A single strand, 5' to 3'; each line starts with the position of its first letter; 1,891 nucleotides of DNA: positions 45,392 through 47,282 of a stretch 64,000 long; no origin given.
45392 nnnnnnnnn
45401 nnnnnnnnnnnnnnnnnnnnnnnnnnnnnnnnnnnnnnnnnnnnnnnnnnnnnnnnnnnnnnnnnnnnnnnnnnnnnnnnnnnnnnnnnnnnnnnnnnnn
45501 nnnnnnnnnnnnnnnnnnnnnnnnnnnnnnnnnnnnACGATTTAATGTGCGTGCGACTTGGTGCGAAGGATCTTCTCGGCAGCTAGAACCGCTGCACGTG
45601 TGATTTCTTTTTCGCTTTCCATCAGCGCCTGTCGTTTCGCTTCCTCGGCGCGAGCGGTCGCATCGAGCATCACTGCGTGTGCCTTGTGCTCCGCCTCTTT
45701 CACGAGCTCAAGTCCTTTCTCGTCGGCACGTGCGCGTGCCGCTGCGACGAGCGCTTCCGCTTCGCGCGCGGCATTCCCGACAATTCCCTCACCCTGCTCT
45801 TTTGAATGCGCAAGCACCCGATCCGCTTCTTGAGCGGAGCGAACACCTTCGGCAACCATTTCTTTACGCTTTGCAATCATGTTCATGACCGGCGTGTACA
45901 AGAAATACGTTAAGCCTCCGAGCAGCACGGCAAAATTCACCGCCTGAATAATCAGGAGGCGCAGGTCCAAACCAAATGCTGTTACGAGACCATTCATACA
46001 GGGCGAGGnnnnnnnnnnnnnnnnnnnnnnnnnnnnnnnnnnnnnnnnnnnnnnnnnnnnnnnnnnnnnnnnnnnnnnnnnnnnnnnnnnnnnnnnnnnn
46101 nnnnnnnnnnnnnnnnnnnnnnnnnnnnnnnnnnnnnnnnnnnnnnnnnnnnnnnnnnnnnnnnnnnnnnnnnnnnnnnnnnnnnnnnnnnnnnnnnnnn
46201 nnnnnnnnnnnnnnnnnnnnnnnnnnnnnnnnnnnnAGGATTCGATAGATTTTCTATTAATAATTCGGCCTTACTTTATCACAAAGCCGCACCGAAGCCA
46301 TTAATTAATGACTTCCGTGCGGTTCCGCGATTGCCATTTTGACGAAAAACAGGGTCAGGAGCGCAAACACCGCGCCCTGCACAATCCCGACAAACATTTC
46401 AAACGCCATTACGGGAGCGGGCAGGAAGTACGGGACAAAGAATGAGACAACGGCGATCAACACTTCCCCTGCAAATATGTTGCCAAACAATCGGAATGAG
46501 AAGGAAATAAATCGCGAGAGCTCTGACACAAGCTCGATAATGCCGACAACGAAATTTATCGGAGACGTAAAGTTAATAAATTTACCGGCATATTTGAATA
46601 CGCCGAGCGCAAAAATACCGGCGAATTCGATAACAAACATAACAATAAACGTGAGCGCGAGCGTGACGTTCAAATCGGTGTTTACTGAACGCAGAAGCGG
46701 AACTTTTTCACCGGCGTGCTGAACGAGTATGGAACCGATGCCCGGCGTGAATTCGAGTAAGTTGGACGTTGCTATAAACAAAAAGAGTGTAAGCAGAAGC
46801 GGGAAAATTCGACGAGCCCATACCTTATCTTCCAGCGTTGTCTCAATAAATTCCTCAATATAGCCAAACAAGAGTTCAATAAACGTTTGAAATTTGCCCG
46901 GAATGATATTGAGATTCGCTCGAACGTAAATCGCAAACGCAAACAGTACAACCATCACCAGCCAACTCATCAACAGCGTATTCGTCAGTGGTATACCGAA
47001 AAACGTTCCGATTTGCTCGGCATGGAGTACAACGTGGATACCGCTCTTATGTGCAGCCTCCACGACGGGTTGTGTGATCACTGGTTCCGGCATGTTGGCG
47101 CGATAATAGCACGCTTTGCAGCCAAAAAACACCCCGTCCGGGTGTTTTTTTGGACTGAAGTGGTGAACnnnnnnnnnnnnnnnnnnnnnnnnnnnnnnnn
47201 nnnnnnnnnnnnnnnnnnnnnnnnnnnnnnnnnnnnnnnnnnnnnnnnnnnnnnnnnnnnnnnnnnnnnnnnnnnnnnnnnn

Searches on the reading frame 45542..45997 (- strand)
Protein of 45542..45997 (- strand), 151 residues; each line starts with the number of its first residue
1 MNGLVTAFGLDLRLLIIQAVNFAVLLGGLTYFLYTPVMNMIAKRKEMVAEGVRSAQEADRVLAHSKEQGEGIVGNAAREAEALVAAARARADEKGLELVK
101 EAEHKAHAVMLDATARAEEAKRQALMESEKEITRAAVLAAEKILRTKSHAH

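Call 43: search_protein_families(library=pfam, proteins=[window:45542-45997:-], max_evalue=0.001)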
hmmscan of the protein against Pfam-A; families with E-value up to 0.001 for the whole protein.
window:45542-45997:- (151 aa): 1 family
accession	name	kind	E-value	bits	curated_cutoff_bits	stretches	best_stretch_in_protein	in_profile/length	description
PF00430.23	ATP-synt_B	-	2.9e-16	60.2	28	1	15-144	2-131/132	ATP synthase B/B' CF(0)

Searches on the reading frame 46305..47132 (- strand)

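Call 43: search_protein_families(library=pfam, proteins=[window:46305-47132:-], max_evalue=0.001)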
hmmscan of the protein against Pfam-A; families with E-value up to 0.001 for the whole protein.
window:46305-47132:- (275 aa): 1 family
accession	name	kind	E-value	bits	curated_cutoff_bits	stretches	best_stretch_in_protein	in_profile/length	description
PF00119.25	ATP-synt_A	-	2.8e-38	132.4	33.9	1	53-264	1-216/217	ATP synthase A chain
